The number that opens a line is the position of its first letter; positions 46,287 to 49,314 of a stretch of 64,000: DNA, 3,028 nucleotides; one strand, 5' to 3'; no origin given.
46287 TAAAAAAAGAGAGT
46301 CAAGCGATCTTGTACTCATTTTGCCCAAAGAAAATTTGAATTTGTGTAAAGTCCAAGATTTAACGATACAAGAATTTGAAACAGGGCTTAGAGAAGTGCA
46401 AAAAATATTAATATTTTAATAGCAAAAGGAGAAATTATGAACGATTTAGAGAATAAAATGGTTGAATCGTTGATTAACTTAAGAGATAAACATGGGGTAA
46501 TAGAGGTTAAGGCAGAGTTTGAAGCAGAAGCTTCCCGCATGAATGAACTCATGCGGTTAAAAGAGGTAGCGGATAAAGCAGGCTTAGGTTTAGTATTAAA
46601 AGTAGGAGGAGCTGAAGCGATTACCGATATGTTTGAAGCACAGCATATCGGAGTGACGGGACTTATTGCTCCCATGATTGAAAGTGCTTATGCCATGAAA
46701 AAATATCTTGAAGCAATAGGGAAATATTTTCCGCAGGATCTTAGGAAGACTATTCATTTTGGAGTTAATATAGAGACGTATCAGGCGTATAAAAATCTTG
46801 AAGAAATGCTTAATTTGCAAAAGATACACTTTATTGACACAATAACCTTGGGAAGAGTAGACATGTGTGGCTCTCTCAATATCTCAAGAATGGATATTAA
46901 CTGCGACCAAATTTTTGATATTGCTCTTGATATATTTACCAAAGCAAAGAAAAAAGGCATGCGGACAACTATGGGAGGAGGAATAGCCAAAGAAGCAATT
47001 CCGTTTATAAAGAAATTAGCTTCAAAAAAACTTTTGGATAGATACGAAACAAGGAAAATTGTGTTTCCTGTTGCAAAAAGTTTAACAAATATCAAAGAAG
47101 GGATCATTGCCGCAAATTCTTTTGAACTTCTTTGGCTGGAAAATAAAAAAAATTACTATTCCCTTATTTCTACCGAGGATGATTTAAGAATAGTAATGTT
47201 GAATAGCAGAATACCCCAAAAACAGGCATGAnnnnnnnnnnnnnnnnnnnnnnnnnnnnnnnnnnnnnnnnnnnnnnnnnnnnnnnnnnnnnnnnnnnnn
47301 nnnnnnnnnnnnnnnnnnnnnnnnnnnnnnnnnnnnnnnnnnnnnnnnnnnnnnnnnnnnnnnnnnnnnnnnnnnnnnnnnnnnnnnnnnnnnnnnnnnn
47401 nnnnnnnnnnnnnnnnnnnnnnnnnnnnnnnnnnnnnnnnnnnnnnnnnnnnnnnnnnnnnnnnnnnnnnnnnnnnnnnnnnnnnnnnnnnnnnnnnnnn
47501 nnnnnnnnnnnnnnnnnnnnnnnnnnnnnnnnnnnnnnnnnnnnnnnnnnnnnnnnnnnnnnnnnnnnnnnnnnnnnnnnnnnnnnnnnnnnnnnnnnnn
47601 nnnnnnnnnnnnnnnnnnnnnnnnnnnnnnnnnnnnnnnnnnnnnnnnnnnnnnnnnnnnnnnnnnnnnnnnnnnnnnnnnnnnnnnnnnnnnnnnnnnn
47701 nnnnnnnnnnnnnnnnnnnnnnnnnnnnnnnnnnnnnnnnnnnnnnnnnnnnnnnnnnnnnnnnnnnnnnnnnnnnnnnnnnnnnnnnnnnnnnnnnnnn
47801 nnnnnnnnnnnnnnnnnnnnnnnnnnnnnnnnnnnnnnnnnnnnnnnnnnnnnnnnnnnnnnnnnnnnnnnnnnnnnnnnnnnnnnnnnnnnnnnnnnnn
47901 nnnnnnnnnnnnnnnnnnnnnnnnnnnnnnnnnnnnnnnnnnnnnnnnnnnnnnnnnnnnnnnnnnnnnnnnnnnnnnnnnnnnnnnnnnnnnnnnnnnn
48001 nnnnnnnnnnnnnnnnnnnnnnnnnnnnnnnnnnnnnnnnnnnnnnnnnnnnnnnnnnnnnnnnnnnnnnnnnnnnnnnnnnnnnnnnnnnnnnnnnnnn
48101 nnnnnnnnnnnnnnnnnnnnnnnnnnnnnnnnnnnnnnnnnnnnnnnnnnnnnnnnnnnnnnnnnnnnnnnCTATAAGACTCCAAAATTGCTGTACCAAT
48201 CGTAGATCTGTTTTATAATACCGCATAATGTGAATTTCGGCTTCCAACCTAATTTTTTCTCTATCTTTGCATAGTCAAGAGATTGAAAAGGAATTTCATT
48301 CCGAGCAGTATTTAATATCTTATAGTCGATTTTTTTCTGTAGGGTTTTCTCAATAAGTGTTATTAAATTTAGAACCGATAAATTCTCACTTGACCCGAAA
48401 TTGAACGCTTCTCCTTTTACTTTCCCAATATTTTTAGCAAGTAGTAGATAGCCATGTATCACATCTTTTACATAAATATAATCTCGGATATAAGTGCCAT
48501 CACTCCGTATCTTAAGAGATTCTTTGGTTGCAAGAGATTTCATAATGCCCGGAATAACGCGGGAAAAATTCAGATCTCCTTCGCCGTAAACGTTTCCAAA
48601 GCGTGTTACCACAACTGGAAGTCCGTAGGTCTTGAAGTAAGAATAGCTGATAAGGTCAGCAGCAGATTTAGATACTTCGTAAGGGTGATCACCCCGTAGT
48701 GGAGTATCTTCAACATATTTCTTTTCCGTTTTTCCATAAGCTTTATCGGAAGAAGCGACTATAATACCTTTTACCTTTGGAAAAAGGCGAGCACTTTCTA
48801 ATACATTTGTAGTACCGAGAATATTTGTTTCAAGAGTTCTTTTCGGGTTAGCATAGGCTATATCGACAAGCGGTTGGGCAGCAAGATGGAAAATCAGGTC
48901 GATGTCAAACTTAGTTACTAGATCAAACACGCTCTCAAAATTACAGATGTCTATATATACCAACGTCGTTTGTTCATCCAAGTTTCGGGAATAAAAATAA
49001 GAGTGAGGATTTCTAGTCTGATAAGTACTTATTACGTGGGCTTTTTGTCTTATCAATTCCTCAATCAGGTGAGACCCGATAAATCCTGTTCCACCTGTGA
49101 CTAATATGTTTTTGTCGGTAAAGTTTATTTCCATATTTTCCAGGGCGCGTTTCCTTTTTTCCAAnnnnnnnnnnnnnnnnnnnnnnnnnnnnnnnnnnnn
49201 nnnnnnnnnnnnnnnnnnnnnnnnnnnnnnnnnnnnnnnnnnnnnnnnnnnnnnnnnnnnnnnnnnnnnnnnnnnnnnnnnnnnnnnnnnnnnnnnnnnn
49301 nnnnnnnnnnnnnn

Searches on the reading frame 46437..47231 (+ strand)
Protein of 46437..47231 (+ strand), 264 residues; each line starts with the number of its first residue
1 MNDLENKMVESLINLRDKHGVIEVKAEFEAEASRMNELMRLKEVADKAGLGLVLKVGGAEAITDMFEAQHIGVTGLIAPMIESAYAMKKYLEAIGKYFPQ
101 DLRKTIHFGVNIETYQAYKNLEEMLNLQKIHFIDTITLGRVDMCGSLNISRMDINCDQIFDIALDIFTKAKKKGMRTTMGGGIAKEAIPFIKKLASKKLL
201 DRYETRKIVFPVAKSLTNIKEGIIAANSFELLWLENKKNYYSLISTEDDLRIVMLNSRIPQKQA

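Call 4: search_protein_families(library=pfam, proteins=[window:46437-47231:+])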
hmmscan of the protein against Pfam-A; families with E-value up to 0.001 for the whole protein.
window:46437-47231:+ (264 aa): 1 family
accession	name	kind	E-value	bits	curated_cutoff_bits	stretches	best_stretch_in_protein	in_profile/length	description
PF03328.21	HpcH_HpaI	-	1.4e-06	28.2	25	1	60-175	72-185/221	HpcH/HpaI aldolase/citrate lyase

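Call 9: search_protein_families(library=ncbifam, proteins=[window:46437-47231:+], max_evalue=0.00001)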
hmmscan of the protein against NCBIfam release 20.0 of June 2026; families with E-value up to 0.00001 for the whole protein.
window:46437-47231:+ (264 aa): 0 families

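Call 44: search_solved_structures(query=window:46437-47231:+, max_evalue=0.01)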
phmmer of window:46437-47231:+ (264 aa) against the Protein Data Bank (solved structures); distinct sequences matched with E-value up to 0.01: 2.
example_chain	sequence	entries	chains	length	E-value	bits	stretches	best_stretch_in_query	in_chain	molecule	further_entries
5zxl_A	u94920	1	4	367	0.0021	21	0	16-86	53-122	Glycerol dehydrogenase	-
8goa_A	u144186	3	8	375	0.0023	20.9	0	16-86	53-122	Glycerol dehydrogenase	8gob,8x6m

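Call 70: find_homologous_proteins(query=window:46437-47231:+, max_evalue=0.00001)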
Query window:46437-47231:+ (264 aa): 707 proteins with E <= 0.00001 among 1316 candidates; the best 120 are listed.
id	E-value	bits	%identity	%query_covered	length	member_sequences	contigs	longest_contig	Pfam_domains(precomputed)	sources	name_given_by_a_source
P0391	1.9e-147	507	88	100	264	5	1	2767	PF03328.21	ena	-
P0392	2.9e-141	487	86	100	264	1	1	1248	PF03328.21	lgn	-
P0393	3.6e-141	487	83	100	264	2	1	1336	PF03328.21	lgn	-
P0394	1.5e-139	482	83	100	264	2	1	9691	PF03328.21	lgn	-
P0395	3.9e-138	477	82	100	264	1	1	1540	PF03328.21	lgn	-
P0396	4.1e-138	477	84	100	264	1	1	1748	-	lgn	-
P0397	4.7e-127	441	94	83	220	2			PF03328.21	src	-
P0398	3.0e-121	422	74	100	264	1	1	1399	PF03328.21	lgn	-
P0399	5.6e-121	421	73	100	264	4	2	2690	-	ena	-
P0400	3.5e-120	418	75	98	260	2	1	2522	PF03328.21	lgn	-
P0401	1.2e-117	410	73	98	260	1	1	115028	PF03328.21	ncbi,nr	ncbi:MAG: citrate lyase beta subunit [Candidatus Levybacteria bacterium]|nr:citrate lyase beta subun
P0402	7.0e-117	407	74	98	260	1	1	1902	PF03328.21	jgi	-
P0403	5.0e-116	405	72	98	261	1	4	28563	PF03328.21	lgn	-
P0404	7.1e-116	404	73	98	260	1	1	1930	PF03328.21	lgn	-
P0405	1.1e-115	403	71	98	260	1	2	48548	PF03328.21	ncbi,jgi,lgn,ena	-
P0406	1.2e-115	403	72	98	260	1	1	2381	PF03328.21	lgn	-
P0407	2.2e-115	402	71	98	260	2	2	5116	PF03328.21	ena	-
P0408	4.5e-115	401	71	98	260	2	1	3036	PF03328.21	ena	-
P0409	5.5e-115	401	71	98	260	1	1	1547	PF03328.21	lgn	-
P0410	1.1e-114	400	71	98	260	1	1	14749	PF03328.21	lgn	-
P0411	1.5e-114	400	72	98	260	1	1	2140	PF03328.21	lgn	-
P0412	7.9e-114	397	71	98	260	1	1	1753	PF03328.21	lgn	-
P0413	1.5e-113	396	72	98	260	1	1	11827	PF03328.21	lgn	-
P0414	1.9e-112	393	71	98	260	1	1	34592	PF03328.21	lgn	-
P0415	5.4e-112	391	70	98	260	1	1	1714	PF03328.21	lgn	-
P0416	6.0e-111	388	69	98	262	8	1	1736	PF03328.21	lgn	-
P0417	2.2e-109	383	67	99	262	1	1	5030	PF03328.21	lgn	-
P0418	2.6e-109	383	68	98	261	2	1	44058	PF03328.21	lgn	-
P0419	3.0e-109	382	69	100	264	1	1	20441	PF03328.21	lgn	-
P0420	1.3e-108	380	68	98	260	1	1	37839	PF03328.21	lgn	-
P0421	3.4e-108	379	69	98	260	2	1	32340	PF03328.21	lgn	-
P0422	1.8e-107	377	69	98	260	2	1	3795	PF03328.21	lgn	-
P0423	2.1e-107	376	70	95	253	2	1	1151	PF03328.21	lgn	-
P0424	4.0e-107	375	67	98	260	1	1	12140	PF03328.21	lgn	-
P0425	8.0e-107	374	68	98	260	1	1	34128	PF03328.21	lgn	-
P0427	1.7e-106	373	66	98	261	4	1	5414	PF03328.21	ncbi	-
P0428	4.6e-106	372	68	98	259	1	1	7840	PF03328.21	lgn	-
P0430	1.0e-105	371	68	98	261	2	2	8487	PF03328.21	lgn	-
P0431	1.7e-105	370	68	95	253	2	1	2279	PF03328.21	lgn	-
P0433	2.9e-105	369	66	98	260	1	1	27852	PF03328.21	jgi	jgi:hypothetical protein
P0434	5.7e-105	368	67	95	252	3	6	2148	PF03328.21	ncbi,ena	-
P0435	6.6e-105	368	68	95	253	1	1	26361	PF03328.21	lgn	-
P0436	7.9e-105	368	68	95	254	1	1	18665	PF03328.21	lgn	-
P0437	1.0e-104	368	66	99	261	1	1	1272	PF03328.21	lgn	-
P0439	1.8e-104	367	68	98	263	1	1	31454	PF03328.21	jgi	jgi:hypothetical protein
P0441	2.5e-104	366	67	97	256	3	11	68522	PF03328.21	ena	-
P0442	4.6e-104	365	66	98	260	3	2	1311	PF03328.21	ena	-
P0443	7.4e-104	365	67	98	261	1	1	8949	PF03328.21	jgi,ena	-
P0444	1.4e-103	364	64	99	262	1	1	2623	PF03328.21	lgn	-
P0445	2.2e-103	363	66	98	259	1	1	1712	PF03328.21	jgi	jgi:4-hydroxy-2-oxoheptanedioate aldolase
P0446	2.5e-103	363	65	98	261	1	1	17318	PF03328.21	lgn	-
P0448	1.2e-102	361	64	98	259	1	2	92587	PF03328.21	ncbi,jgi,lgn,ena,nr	ncbi:MAG TPA: aldolase/citrate lyase family protein [Candidatus Sulfotelmatobacter sp.]|jgi:4-hydrox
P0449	1.8e-102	360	66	99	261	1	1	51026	PF03328.21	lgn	-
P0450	1.9e-102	360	65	95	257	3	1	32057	PF03328.21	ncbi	ncbi:MAG: aldolase/citrate lyase family protein [Bacteroidota bacterium]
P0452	2.4e-102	360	62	98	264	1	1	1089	PF03328.21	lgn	-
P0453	4.1e-102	359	66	98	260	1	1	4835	PF03328.21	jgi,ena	-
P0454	7.8e-102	358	66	98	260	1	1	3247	PF03328.21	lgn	-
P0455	8.2e-102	358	66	98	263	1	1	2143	PF03328.21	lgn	-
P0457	9.3e-102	358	65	92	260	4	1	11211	PF03328.21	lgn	-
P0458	1.3e-101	357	67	95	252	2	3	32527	PF03328.21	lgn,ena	-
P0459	1.3e-101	357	65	98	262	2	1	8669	PF03328.21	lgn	-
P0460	1.6e-101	357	63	99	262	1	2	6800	PF03328.21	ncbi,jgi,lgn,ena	-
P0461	1.7e-101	357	64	99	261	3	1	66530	PF03328.21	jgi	-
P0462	2.0e-101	357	64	98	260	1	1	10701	PF03328.21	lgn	-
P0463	2.5e-101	356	62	98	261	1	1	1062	PF03328.21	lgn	-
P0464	2.9e-101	356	65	95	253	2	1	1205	PF03328.21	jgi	-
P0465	3.0e-101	356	65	98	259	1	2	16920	PF03328.21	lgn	-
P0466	5.3e-101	355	65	98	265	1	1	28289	PF03328.21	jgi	-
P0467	5.4e-101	355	64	98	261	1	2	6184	PF03328.21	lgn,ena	-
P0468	6.2e-101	355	64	100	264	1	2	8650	PF03328.21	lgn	-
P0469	7.6e-101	355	67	100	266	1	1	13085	PF03328.21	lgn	-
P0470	8.6e-101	355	64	98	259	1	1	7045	PF03328.21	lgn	-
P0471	1.1e-100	354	64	92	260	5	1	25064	PF03328.21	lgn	-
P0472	1.1e-100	354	66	99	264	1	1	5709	PF03328.21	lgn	-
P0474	3.9e-100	353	64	100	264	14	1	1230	PF03328.21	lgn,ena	-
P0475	1.1e-99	351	66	98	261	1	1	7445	PF03328.21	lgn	-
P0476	1.3e-99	351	65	98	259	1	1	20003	PF03328.21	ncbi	-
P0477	2.1e-99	350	63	100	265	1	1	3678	PF03328.21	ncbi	-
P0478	3.1e-99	350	63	100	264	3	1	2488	PF03328.21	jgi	jgi:hypothetical protein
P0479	6.0e-99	349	64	95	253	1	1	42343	PF03328.21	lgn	-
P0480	1.6e-98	347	63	98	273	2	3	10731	PF03328.21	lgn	-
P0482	1.9e-98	347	62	98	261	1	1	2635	PF03328.21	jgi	-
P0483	1.9e-98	347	64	98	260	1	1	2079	PF03328.21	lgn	-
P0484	3.1e-98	346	64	98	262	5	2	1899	PF03328.21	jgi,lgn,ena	-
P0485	4.1e-98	346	66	98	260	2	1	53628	PF03328.21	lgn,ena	-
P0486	1.0e-97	345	63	99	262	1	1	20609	PF03328.21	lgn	-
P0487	1.5e-97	344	63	98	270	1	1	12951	PF03328.21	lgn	-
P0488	1.5e-97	344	66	98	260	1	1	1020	PF03328.21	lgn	-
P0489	1.7e-97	344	65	98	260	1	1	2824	PF03328.21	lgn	-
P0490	3.0e-97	343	62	99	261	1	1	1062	PF03328.21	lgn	-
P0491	4.8e-97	342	64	98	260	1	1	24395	PF03328.21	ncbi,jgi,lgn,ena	jgi:hypothetical protein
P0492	5.4e-97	342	63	98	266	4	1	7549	PF03328.21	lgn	-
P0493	6.7e-97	342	64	99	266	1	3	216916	PF03328.21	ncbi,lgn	-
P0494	8.2e-97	342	65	98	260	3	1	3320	PF03328.21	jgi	jgi:hypothetical protein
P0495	8.8e-97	342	60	100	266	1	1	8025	PF03328.21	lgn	-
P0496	1.3e-96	341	64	98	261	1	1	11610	PF03328.21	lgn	-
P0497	2.1e-96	340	61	98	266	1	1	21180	PF03328.21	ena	-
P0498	3.5e-96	340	64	98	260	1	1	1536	PF03328.21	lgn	-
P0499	4.1e-96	339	61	98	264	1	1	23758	PF03328.21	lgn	-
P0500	4.4e-96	339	62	98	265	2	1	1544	PF03328.21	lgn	-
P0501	5.2e-96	339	64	98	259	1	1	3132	PF03328.21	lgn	-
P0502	1.1e-95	338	61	99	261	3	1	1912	PF03328.21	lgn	-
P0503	1.1e-95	338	62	98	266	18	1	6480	PF03328.21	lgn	-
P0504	2.5e-95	337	60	100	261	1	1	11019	PF03328.21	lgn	-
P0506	5.0e-95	336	64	95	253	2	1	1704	PF03328.21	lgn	-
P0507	6.1e-95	336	62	95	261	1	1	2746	PF03328.21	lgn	-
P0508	7.5e-95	335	59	98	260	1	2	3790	PF03328.21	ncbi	-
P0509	7.6e-95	335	64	98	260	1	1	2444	PF03328.21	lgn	-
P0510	9.4e-95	335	62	93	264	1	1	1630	PF03328.21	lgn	-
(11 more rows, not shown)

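Call 78: predict_structure(alignment_id=A3)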
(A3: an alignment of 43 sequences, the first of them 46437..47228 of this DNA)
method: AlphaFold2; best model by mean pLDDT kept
length: 264 residues; sequences in the alignment: 43
mean_pLDDT: 93.7   pTM: 0.87
mean pLDDT of the five models: 93.7, 93.4, 92.3, 92.1, 91.1
residues with pLDDT >= 90: 231; 70-90: 29; 50-70: 4; < 50: 0
segments of 3 or more residues with pLDDT < 50: none
pLDDT, mean of each block of 10 residues (from residue 1): 96 96 91 89 98 90 88 94 95 94 95 97 97 97 96 94 98 97 92 96 96 84 96 95 95 93 66
secondary structure, 60 per line:
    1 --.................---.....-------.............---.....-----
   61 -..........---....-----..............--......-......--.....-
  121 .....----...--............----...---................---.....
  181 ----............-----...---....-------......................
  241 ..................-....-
elements in order: H3-19 E23-27 H35-47 E51-55 H62-71 E75-78 H84-97 H100-105 E107-112 H115-119 H121-125 E135-139 H140-146 H157-172 E176-180 H185-196 E202-204 E208-211 H219-258 H260-263

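Call 80: fold_search(model_id=the predicted structure, library=pdb)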
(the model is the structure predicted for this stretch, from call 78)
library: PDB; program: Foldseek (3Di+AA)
matches with E <= 10: 1783; with E <= 0.001: 206
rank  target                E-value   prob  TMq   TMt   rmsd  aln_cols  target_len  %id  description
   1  3qz6                  1.1e-08  1.00  0.61  0.62   5.1       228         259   15  The crystal structure of HpcH/HpaI aldolase from Desulfitobacterium hafniense DCB-2 (released 2011-03-16)
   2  7et9_A                1.2e-08  1.00  0.58  0.60   6.0       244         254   14  Crystal structure of AbHpaI-Zn-pyruvate complex, Class II aldolase, HpaI from Acinetobacter baumannii (released 2021-11-03)
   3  4tv6                  2.0e-08  1.00  0.59  0.68   6.5       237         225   15  Crystal Structure of Citrate Synthase Variant SbnG E151Q (released 2014-10-29)
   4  4b5w_A                2.9e-08  1.00  0.59  0.60   2.8       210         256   14  Crystal structures of divalent metal dependent pyruvate aldolase R70A mutant, HpaI, in complex with pyruvate (released 2012-08-29)
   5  4b5w_F                3.5e-08  1.00  0.57  0.59   4.2       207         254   12  Crystal structures of divalent metal dependent pyruvate aldolase R70A mutant, HpaI, in complex with pyruvate (released 2012-08-29)
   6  4b5w_C                3.9e-08  1.00  0.57  0.60   4.1       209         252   13  Crystal structures of divalent metal dependent pyruvate aldolase R70A mutant, HpaI, in complex with pyruvate (released 2012-08-29)
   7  4b5w_E                4.6e-08  1.00  0.57  0.58   4.2       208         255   14  Crystal structures of divalent metal dependent pyruvate aldolase R70A mutant, HpaI, in complex with pyruvate (released 2012-08-29)
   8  4tv5                  4.6e-08  1.00  0.62  0.66   6.4       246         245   15  Crystal Structure of Citrate Synthase SbnG (released 2014-10-29)
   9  7o5i                  4.6e-08  1.00  0.61  0.63   5.8       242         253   16  Crystal structure of apo-SwHKA (Hydroxy ketone aldolase) from Sphingomonas wittichii RW1 (released 2022-11-16)
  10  7eth_A                7.0e-08  1.00  0.58  0.61   6.5       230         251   15  Crystal structure of AbHpaI-Zn-pyruvate-propionaldehyde complex, Class II aldolase, HpaI from Acinetobacter baumannii (released 2021-11-03)
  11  4mf4_A                7.4e-08  1.00  0.57  0.58   4.0       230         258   11  Crystal structure of a HpcH/Hpal aldolase/citrate lyase family protein from Burkholderia cenocepacia J2315 (released 2013-09-04)
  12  2vws_A                1.1e-07  1.00  0.59  0.61   3.3       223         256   13  Crystal structure of YfaU, a metal ion dependent class II aldolase from Escherichia coli K12 (released 2008-09-09)
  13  2v5j_A                1.2e-07  1.00  0.61  0.60   7.9       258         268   13  Apo Class II aldolase HpcH (released 2007-10-02)
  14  4mf4_E                1.9e-07  1.00  0.56  0.57   7.6       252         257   13  Crystal structure of a HpcH/Hpal aldolase/citrate lyase family protein from Burkholderia cenocepacia J2315 (released 2013-09-04)
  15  4b5x_A                2.4e-07  1.00  0.53  0.55   4.7       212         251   13  Crystal structures of divalent metal dependent pyruvate aldolase (HpaI), mutant D42A (released 2012-08-29)
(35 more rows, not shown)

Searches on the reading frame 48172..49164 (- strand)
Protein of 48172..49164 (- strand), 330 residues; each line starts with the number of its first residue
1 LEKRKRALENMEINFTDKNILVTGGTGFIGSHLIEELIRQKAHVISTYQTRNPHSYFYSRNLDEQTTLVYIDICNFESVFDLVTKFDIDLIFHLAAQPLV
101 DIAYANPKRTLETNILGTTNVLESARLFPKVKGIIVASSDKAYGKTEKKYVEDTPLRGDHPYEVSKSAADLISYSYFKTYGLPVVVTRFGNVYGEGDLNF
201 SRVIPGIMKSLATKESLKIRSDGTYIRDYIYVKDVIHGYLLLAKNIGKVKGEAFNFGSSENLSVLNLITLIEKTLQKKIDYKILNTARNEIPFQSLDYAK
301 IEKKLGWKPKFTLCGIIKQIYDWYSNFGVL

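Call 8: search_protein_families(library=pfam, proteins=[window:48172-49164:-])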
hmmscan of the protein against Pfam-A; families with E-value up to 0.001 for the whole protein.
window:48172-49164:- (330 aa): 9 families
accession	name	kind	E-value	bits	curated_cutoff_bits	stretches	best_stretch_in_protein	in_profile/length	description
PF16363.11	GDP_Man_Dehyd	-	8.4e-54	183.7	27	1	21-319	1-331/332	GDP-mannose 4,6 dehydratase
PF01370.27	Epimerase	-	1.1e-51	176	20.9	1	20-257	1-240/240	NAD dependent epimerase/dehydratase family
PF02719.21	Polysacc_synt_2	-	4.5e-21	75.7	20.2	1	20-219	1-194/293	Polysaccharide biosynthesis protein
PF01073.25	3Beta_HSD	-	4e-17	62.6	22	1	21-248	1-234/280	3-beta hydroxysteroid dehydrogenase/isomerase family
PF07993.18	NAD_binding_4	-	5.2e-16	59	20.1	2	87-213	88-231/258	Male sterility protein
PF04321.23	RmlD_sub_bind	-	4.4e-13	49.4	27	1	19-222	2-178/287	RmlD substrate binding domain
PF13460.12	NAD_binding_10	-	2.5e-05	24.7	27.2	1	24-171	1-130/184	NAD(P)H-binding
PF05368.20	NmrA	-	2.8e-05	24.3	27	0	17-83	2-67/298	NmrA-like family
PF00106.31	adh_short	-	0.00085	19.3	26.6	0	18-136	1-132/195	short chain dehydrogenase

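Call 9: search_protein_families(library=ncbifam, proteins=[window:48172-49164:-], max_evalue=0.00001)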
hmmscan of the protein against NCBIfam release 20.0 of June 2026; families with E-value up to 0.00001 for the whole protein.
window:48172-49164:- (330 aa): 29 families (the best 25 are shown)
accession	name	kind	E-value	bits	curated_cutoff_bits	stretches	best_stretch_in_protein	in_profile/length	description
TIGR02622.1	CDP_4_6_dhtase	equivalog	2.1e-60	204.7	278.45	1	15-326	2-332/352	CDP-glucose 4,6-dehydratase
TIGR01181.1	dTDP_gluc_dehyt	equivalog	1.6e-53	181.9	365.1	1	19-326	1-313/321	dTDP-glucose 4,6-dehydratase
TIGR04180.1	EDH_00030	hypoth_equivalog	5.4e-46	157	475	1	20-311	1-296/297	NAD-dependent 4,6-dehydratase LegB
TIGR01179.1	galE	equivalog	1.1e-40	139.5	262.3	1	19-326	1-327/332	UDP-glucose 4-epimerase GalE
NF007582.0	PRK10217.1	equivalog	9.9e-36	123.6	698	1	18-324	2-331/355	dTDP-glucose 4,6-dehydratase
NF007490.0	PRK10084.1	subfamily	6.2e-33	114.3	649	1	19-325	2-335/361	dTDP-glucose 4,6-dehydratase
TIGR02197.1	heptose_epim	equivalog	2.3e-24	86.1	274.6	1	20-311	1-300/316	ADP-glyceromanno-heptose 6-epimerase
NF007956.0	PRK10675.1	subfamily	8.3e-24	84.3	394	2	19-167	2-154/338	UDP-glucose 4-epimerase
NF011728.1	PRK15181.1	equivalog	1.5e-22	80.1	760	1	15-325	13-338/348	Vi polysaccharide biosynthesis UDP-N-acetylglucosaminuronic acid C-4 epimerase TviC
NF047922.1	GDPFucSynFcl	equivalog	1.7e-16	60.6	500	1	18-325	3-302/308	GDP-L-fucose synthase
TIGR01472.1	gmd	equivalog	1.2e-15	57.6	415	1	20-187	3-180/342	GDP-mannose 4,6-dehydratase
NF043036.1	ErythonDh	equivalog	1.3e-13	50.9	325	1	19-176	2-163/321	D-erythronate dehydrogenase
TIGR03589.1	PseB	equivalog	2e-13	50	407.75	1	15-144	2-130/324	UDP-N-acetylglucosamine 4,6-dehydratase (inverting)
TIGR03466.1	HpnA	hypoth_equivalog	1.8e-12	46.8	367.65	1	19-279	2-250/327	hopanoid-associated sugar epimerase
NF042423.1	oxyalk_red_Shew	equivalog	2.9e-11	43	580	1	17-266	8-248/331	2-alkyl-3-oxoalkanoate reductase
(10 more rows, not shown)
